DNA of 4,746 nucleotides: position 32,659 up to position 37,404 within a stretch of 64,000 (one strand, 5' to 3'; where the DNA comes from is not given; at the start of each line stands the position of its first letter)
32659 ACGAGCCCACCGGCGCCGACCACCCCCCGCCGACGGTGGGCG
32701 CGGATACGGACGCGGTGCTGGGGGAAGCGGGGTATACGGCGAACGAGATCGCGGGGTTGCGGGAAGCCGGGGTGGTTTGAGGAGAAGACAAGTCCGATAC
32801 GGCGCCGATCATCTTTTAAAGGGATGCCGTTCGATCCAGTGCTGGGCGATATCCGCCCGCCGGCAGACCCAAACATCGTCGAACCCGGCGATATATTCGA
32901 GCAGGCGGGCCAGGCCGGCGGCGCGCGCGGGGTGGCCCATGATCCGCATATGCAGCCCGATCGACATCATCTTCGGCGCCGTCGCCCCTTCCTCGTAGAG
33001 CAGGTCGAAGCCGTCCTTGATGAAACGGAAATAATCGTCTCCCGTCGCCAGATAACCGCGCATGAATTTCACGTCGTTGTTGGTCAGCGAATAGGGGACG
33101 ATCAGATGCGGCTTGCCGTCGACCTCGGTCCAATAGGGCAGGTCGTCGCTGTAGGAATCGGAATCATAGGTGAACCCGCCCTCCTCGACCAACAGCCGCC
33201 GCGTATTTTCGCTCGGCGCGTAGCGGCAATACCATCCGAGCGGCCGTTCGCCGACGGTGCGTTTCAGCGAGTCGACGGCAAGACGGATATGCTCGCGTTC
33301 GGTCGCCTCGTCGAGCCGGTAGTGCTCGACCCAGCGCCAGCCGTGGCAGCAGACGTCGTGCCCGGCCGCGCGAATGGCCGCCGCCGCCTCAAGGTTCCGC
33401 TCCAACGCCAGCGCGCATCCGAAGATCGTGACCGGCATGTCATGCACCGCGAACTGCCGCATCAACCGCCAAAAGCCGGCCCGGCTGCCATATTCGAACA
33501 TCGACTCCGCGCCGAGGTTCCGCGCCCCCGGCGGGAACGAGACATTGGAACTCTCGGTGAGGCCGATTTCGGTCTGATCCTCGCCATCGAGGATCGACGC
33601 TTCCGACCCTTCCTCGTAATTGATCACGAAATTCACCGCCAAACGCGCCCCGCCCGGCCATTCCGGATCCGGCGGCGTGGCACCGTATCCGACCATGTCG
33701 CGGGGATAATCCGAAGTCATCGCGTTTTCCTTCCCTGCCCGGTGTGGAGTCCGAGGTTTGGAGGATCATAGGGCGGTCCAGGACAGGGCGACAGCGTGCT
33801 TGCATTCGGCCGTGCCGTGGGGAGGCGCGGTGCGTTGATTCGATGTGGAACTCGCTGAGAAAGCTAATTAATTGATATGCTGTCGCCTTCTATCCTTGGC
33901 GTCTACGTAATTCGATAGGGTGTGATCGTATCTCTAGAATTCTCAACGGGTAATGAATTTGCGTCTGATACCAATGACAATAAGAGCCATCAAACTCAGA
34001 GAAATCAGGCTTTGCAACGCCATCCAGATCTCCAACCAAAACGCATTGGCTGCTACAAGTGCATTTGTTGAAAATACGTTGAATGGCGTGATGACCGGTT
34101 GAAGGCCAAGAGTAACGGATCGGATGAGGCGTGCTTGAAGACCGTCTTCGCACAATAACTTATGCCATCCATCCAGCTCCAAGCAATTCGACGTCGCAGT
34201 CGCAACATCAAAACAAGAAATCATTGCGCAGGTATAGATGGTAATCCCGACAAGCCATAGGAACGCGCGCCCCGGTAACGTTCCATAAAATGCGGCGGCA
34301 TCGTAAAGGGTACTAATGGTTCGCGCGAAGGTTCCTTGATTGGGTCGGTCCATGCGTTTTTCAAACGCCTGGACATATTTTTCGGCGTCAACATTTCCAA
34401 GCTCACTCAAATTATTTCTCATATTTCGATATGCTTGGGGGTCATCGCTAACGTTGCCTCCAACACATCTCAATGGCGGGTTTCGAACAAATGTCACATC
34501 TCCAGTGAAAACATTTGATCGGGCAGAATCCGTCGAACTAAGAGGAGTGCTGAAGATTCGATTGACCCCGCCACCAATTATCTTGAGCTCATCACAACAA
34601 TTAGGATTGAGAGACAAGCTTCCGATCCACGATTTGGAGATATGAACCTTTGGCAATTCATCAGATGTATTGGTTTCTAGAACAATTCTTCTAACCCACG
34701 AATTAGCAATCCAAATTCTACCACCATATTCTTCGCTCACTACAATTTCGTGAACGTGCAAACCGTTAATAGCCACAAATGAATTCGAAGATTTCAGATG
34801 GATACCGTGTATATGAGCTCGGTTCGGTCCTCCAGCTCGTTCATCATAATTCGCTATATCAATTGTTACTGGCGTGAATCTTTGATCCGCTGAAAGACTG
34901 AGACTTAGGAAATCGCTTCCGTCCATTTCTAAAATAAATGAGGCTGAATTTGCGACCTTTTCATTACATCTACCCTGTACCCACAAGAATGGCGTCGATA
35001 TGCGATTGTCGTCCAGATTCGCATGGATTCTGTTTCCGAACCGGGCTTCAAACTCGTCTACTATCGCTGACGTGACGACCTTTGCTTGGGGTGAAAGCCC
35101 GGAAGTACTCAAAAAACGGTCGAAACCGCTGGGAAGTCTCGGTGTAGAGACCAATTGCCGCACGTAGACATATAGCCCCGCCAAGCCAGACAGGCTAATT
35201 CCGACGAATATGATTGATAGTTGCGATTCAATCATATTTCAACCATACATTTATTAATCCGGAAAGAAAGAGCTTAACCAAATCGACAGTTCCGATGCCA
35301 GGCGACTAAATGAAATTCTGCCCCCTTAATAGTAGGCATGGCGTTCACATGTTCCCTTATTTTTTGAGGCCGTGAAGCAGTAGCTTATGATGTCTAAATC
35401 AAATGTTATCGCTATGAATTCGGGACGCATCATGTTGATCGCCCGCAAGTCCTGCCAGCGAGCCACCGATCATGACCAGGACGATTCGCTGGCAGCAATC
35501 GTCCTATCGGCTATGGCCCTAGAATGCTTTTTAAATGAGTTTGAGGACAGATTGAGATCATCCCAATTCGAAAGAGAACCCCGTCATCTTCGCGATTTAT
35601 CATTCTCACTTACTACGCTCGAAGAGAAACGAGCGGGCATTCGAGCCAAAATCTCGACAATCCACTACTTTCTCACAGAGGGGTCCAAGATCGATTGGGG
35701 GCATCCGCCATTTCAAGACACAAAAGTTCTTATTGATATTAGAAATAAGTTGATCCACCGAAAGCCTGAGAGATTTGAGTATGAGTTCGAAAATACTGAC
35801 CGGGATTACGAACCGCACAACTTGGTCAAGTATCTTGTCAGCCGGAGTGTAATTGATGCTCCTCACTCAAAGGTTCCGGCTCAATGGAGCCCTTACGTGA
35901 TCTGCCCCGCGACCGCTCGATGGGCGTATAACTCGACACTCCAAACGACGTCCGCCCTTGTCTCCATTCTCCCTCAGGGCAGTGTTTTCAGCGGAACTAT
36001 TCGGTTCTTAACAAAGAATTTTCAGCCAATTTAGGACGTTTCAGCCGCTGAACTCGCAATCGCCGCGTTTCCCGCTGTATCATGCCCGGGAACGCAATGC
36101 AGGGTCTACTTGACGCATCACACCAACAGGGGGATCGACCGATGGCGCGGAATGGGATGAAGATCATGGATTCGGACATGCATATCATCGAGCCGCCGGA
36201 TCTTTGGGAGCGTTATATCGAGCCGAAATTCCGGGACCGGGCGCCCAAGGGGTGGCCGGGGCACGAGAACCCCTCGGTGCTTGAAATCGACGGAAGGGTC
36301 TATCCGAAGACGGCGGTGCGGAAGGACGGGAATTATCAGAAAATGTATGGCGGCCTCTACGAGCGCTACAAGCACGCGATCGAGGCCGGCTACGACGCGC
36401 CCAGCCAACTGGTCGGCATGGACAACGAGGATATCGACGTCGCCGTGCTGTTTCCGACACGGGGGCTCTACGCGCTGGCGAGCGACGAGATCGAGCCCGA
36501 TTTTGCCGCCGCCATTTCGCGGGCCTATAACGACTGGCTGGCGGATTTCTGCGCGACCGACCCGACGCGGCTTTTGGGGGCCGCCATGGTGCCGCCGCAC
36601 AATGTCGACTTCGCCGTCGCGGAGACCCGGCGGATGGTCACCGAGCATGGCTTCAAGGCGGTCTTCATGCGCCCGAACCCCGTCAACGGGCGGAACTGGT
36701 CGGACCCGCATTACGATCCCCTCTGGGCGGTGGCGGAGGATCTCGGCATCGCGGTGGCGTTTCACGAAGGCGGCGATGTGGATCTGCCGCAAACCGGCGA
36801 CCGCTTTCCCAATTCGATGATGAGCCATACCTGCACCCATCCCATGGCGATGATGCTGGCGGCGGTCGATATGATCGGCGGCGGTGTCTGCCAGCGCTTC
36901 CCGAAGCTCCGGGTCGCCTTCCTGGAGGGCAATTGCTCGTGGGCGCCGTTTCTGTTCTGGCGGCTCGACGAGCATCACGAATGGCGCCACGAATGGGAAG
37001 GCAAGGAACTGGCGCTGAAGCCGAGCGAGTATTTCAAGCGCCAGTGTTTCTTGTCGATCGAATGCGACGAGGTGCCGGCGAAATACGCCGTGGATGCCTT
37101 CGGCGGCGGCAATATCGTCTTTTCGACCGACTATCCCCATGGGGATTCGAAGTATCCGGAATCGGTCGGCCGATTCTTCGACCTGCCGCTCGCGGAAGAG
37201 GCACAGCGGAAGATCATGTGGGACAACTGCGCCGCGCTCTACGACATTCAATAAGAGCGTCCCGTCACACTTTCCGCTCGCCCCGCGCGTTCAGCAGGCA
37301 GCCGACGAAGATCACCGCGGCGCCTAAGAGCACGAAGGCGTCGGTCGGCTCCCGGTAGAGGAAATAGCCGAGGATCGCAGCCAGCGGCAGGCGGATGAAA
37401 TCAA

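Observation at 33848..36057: Lower-GC two-gene islet (HEPN-like protein + channel-like membrane protein): candidate undescribed defence or abortive-infection module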

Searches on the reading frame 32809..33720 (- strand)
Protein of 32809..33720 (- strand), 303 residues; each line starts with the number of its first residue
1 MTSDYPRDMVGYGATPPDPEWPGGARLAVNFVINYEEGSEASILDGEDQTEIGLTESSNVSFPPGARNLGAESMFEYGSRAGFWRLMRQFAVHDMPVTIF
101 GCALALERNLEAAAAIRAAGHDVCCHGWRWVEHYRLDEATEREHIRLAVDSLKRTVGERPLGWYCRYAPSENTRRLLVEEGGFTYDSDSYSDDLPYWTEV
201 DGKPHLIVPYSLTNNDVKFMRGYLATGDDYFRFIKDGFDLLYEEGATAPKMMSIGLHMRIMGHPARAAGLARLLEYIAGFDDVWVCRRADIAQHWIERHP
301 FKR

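Call 4: search_protein_families(library=pfam, proteins=[window:32809-33720:-], max_evalue=1)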
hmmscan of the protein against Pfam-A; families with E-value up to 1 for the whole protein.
window:32809-33720:- (303 aa): 1 family
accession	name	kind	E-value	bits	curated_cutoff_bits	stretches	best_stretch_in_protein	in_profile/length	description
PF01522.26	Polysacc_deac_1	-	2e-10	41.2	23.1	1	74-184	12-122/124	Polysaccharide deacetylase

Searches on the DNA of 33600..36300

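Call 95: search_rna_families(source=window, start=33600, end=36300, threshold=evalue, max_evalue=1)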
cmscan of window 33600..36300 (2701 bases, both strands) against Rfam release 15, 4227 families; matches with E-value up to 1: 0.
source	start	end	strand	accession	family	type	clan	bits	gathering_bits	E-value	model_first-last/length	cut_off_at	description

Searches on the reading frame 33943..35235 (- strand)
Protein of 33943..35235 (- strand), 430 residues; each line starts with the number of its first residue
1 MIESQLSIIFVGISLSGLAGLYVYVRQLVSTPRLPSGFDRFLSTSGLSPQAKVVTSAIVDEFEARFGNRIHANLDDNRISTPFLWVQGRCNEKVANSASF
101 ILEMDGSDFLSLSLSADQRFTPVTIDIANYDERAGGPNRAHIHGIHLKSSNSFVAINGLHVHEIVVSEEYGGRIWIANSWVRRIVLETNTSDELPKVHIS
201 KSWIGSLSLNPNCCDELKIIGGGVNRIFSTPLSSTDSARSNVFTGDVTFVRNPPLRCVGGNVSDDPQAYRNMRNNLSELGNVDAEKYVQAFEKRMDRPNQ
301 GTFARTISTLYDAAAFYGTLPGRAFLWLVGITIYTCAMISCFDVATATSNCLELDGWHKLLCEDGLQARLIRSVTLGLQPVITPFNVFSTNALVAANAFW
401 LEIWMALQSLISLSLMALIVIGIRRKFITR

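Call 4: search_protein_families(library=pfam, proteins=[window:33943-35235:-], max_evalue=1)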
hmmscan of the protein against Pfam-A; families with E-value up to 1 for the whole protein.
window:33943-35235:- (430 aa): 0 families

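Call 5: search_protein_families(library=padloc, proteins=[window:33943-35235:-], max_evalue=1)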
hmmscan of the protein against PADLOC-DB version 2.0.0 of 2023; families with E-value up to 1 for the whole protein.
window:33943-35235:- (430 aa): 0 families

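Call 6: search_protein_families(library=ncbifam, proteins=[window:33943-35235:-], max_evalue=1)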
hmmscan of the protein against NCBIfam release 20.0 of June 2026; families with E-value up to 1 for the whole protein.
window:33943-35235:- (430 aa): 1 family
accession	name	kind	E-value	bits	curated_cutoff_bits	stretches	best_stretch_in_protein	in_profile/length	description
NF001755.0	PRK00481.1-5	equivalog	0.16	10.9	318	1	117-149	121-153/278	Sir2 family NAD+-dependent deacetylase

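Call 7: search_protein_families(library=phrogs, proteins=[window:33943-35235:-], max_evalue=1)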
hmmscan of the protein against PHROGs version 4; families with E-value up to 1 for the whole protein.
window:33943-35235:- (430 aa): 0 families

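Call 8: find_homologous_proteins(query=window:33943-35235:-)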
Query window:33943-35235:- (430 aa): 1 proteins with E <= 0.001 among 8000 candidates.
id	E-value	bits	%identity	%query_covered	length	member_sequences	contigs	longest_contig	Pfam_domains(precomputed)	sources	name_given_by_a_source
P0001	6.9e-160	550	73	76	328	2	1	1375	-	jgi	-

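Call 12: find_encoding_contigs(protein=P0001, flank=10000)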
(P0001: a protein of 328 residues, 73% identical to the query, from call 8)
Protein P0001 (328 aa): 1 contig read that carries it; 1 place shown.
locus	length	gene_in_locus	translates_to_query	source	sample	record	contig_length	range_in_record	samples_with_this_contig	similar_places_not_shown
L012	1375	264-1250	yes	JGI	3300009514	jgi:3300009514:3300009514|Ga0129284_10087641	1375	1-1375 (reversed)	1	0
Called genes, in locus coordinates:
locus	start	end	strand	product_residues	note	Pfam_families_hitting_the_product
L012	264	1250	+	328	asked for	-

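Call 30: search_protein_representatives(alignment_id=A2)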
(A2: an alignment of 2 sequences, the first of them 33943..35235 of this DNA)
Query: 2 sequences, 430 profile positions. Proteins with E-value up to 0.001 (for the whole library): 436; up to 1e-10: 266; up to 1e-30: 18. The best 150 are listed.
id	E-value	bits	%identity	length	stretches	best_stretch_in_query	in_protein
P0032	6.7e-144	496.4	-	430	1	9-430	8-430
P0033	4.7e-100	351.9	-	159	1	272-430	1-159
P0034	6.5e-90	318.5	-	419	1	20-429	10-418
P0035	6.2e-76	272.4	-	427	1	19-429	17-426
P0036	1.9e-69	251.0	-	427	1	6-429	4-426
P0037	8.1e-68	245.7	-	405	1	68-429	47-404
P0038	2.8e-51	191.2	-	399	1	34-427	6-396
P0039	5.0e-51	190.4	-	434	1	35-427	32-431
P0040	2.0e-45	171.9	-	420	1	11-427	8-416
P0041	2.1e-38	148.8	-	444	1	135-426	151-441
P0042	5.5e-37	144.1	-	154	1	278-430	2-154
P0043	2.1e-36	142.1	-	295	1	149-426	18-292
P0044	2.4e-36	142.0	-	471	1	142-426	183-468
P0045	2.1e-33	132.2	-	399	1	155-427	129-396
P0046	5.4e-32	127.6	-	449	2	149-428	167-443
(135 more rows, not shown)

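Call 34: search_protein_families(library=pfam, alignment_id=A4, max_evalue=0.01)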
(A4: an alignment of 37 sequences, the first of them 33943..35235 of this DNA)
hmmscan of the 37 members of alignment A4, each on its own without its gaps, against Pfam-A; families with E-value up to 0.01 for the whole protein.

A. member 1, window:33943-35235:- (430 aa): 0 families

B. families by the number of members that match (of 37 scanned): 0 families

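Call 50: predict_structure(alignment_id=A2)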
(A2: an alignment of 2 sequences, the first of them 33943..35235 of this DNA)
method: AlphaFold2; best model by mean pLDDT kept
length: 430 residues; sequences in the alignment: 2
mean_pLDDT: 34.9   pTM: 0.29
mean pLDDT of the five models: 34.9, 33.2, 32.9, 32.6, 28.1
residues with pLDDT >= 90: 0; 70-90: 0; 50-70: 49; < 50: 381
segments of 3 or more residues with pLDDT < 50: 1-124, 126-144, 189-193, 199-420, 422-427
pLDDT, mean of each block of 10 residues (from residue 1): 26 29 33 34 34 36 29 20 21 23 28 33 39 31 52 53 60 56 55 50 43 35 26 24 22 23 29 29 32 32 32 33 35 40 36 35 33 34 28 32 39 44 45
secondary structure, 60 per line:
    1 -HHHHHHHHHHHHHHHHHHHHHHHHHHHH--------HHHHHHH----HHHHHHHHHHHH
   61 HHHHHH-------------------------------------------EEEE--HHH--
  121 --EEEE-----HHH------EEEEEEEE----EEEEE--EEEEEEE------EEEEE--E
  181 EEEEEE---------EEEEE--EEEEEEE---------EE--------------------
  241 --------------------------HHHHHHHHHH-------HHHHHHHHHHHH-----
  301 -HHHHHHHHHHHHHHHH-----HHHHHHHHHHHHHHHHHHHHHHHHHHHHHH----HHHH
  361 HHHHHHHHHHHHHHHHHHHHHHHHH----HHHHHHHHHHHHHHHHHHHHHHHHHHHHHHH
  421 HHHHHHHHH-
elements in order: H2-29 H38-44 H49-66 E110-113 E123-126 E141-148 E153-157 E160-166 E173-177 E180-186 E196-200 E203-209 H267-276 H284-295 H302-317 H323-352 H357-385 H390-429

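Call 55: find_related_loci(query=A2, collection=metagenome_contigs, flank=6000)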
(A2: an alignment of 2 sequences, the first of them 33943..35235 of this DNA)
Query A2 (430 aa) in metagenome_contigs; peptide patterns used: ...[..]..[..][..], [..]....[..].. (x = any residue, [..] = any of these).
353 stretches matched a pattern, but none encodes a relative of the query by tblastn (E <= 1e-3).

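Call 65: search_protein_families(library=padloc, alignment_id=A4, max_evalue=0.1)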
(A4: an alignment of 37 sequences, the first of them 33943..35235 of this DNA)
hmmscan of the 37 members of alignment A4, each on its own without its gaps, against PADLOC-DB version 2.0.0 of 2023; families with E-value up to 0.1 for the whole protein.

A. member 1, window:33943-35235:- (430 aa): 0 families

B. families by the number of members that match (of 37 scanned): 3 families
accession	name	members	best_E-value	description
PDLC00627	ZorD1|ZorD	1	0.03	"SWI2/SNF2 helicase, Mrr-like nuclease"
PDLC00029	DruM2|DruM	1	0.033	DNA cytosine methylase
PDLC00032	DruM2|DruM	1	0.036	DNA cytosine methylase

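Call 84: find_related_loci(query=A6, collection=metagenome_contigs, flank=8000)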
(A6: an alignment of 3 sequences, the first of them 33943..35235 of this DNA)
Query A6 (430 aa) in metagenome_contigs; peptide patterns used: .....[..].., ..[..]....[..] (x = any residue, [..] = any of these).
467 stretches matched a pattern, but none encodes a relative of the query by tblastn (E <= 1e-3).

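Call 86: find_related_loci(query=A6, collection=viral_contigs, flank=8000)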
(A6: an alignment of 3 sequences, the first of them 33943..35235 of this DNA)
Query A6 (430 aa) in viral_contigs; peptide patterns used: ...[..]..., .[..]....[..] (x = any residue, [..] = any of these).
212 stretches matched a pattern, but none encodes a relative of the query by tblastn (E <= 1e-3).

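Call 88: search_dna_similar(query=window:33943-35235:-, collection=plasmids, mode=protein, max_evalue=0.001)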
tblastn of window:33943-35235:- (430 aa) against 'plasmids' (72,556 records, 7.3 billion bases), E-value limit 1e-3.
No match.

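Call 90: search_dna_similar(query=window:33943-35235:-, collection=phages, mode=protein, max_evalue=0.001)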
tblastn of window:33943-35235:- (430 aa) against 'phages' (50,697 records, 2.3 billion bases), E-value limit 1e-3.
No match.

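Call 97: search_solved_structures(query=A4, max_evalue=1, show_alignments=2)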
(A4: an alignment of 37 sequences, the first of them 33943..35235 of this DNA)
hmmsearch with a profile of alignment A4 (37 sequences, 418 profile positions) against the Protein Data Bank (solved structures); distinct sequences matched with E-value up to 1: 2.
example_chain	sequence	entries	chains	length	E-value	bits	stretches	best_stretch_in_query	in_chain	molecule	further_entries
9hwj_A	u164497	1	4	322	0.098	14.8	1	265-323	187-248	Undecaprenyl-phosphate 4-deoxy-4-formamido-L-arabinose transferase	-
8cqu_A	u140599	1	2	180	0.68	12.1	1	81-194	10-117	Putative NADH dehydrogenase/NAD(P)H nitroreductase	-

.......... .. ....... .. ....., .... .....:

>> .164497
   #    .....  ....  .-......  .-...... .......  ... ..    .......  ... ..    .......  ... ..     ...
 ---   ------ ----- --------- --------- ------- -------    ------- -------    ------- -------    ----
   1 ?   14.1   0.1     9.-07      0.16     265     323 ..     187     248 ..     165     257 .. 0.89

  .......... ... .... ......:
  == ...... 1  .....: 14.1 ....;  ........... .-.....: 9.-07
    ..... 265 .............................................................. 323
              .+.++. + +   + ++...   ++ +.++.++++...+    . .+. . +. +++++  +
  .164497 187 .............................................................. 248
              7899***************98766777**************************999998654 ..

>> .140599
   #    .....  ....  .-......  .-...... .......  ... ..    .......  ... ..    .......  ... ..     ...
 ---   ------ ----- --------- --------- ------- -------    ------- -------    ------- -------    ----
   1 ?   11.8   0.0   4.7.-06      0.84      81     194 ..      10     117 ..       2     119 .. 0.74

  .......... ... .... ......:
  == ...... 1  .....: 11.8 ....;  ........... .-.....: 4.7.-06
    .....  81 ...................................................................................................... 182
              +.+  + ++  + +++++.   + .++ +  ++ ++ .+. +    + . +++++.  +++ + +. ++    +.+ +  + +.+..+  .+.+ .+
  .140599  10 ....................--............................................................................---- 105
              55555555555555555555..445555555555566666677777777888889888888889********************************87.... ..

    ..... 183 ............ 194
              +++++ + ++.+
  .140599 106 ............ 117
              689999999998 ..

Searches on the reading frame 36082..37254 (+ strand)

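Call 4: search_protein_families(library=pfam, proteins=[window:36082-37254:+], max_evalue=1)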
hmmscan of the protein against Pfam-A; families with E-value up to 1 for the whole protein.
window:36082-37254:+ (390 aa): 1 family
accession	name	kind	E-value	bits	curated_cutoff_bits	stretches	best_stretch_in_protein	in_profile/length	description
PF04909.20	Amidohydro_2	-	1.9e-34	120.2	26.4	1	105-389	20-289/289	Amidohydrolase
